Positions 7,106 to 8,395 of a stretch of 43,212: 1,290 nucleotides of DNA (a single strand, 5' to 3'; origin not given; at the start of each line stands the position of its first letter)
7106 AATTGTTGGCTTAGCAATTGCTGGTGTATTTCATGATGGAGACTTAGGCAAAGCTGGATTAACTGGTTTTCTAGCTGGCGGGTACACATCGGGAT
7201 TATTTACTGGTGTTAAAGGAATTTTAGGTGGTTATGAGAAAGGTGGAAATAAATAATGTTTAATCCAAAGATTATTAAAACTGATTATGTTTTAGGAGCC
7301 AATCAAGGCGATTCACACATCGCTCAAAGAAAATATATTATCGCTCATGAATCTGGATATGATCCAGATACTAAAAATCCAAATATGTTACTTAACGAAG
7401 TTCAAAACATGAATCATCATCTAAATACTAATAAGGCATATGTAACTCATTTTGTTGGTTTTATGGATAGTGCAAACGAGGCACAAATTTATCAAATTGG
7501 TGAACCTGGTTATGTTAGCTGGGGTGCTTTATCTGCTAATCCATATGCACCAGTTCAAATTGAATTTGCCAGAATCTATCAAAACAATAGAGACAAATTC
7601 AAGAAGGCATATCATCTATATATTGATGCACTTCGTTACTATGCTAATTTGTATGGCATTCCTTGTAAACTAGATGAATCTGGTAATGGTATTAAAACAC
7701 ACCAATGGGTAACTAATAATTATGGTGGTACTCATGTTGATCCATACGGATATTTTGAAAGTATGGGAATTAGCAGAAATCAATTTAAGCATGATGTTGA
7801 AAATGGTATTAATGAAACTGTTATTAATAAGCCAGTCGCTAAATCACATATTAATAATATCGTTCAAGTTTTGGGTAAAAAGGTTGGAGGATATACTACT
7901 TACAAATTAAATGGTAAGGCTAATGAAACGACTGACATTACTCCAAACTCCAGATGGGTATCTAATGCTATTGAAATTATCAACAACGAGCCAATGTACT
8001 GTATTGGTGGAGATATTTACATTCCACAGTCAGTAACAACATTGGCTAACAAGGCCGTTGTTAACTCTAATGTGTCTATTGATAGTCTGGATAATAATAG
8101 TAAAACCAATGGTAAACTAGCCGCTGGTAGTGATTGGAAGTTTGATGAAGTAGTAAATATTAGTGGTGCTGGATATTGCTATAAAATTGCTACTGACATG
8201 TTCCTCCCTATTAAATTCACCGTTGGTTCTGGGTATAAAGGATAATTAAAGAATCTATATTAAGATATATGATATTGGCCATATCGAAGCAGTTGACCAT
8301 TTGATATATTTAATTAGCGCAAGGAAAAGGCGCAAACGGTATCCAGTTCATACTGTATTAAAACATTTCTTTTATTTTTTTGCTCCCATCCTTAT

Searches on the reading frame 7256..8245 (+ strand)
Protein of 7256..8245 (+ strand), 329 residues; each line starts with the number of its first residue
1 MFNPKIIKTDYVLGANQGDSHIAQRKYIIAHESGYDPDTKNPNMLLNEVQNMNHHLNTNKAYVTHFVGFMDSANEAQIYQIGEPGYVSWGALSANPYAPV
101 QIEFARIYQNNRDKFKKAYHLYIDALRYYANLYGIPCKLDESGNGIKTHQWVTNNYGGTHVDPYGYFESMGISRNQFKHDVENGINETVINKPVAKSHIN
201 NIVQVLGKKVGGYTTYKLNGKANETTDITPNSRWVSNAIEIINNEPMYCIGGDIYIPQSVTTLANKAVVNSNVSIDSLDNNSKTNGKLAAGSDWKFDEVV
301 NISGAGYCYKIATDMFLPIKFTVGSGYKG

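Call 17: search_protein_families(library=pfam, proteins=[window:7256-8245:+], max_evalue=0.01)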
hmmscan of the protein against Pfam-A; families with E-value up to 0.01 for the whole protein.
window:7256-8245:+ (329 aa): 1 family
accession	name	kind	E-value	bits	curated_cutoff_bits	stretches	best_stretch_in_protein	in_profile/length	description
PF01510.30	Amidase_2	-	0.00012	22.9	26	1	26-163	6-129/131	N-acetylmuramoyl-L-alanine amidase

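Call 64: search_dna_similar(query=window:7256-8245:+, collection=phages, mode=protein, max_evalue=1e-10, max_rows=15)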
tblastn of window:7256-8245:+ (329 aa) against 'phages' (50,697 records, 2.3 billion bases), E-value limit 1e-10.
Records with a match: 389; places in all: 389; records where one place covers at least 80% of the query: 24.
Best place of each record, by identity: <60% 389.
By first word of the organism name: Streptococcus 136; Enterococcus 133; Listeria 57; Lactococcus 26; Lactobacillus 18; Latilactobacillus 11; Leuconostoc 3; Lacticaseibacillus 2; Acinetobacter 1; Enteroccous 1; and 1 more.
By host as written in the record: Listeria monocytogenes 45; Enterococcus faecalis 41; Lactococcus lactis 18; - 17; Enterococcus faecium 6; Lactobacillus paracasei 6; Enterococcus sp. 5; Enterococcus faecalis ATCC 700802 / V583 5; and 176 more.
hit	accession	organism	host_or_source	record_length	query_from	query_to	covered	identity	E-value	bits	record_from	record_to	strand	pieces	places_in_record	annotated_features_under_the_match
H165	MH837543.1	Lactobacillus phage LR2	Lactobacillus reuteri ATCC PTA 6475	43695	2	194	59%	47.7%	9e-44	166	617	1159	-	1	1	lysin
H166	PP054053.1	Enterococcus phage KEF1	Enterococcus faecalis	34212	7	319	95%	29.4%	6e-24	108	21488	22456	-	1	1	endolysin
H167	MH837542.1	Lactobacillus phage LR1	Lactobacillus reuteri ATCC PTA 6475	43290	2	194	59%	46.7%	2e-42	162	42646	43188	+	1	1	lysin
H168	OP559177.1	Enterococcus phage vB_Efa29212_2e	Enterococcus sp.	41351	7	319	95%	28.7%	3e-22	103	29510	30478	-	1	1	hypothetical protein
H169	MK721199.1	Enterococcus phage vB_EfaS_Ef5.1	Enterococcus faecalis strain AH5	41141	7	319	95%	28.5%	2e-23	106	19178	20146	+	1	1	lysin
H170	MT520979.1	Enterococcus phage vB_EfaS-271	Enterococcus faecalis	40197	7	319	95%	28.0%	8e-23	105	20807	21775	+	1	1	lysin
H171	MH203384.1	Enterococcus phage vB_EfaS_AL2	Enterococcus faecalis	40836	7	319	95%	28.0%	1e-22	104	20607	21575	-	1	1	lysin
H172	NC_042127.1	Enterococcus phage vB_EfaS_AL2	Enterococcus faecalis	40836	7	319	95%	28.0%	1e-22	104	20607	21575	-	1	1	endolysin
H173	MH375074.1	Enterococcus phage LY0323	Enterococcus faecalis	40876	7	319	95%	28.0%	2e-22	103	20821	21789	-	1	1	N-acetylmuramoyl-L-alanine amidase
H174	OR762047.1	Enterococcus phage SAM-E.f 12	Enterococcus faecalis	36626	7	319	95%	28.0%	2e-22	103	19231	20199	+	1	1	endolysin | Geneious type: Editing History Replacement; label: T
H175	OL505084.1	Enterococcus phage EFap02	Enterococcus faecalis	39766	7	319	95%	28.0%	2e-22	103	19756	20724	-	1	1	lysin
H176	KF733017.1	Enterococcus phage IME-EF4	Enterococcus sp.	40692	7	319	95%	28.0%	2e-22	103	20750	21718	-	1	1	lysin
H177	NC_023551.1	Enterococcus phage IME-EF4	Enterococcus sp.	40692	7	319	95%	28.0%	2e-22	103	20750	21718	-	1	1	endolysin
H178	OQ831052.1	Enterococcus phage SFQ01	Enterococcus faecalis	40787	7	319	95%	28.0%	2e-22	103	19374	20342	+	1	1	record has no annotation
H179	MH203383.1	Enterococcus phage vB_EfaS_AL3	Enterococcus faecalis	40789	7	319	95%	28.0%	2e-22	103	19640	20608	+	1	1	lysin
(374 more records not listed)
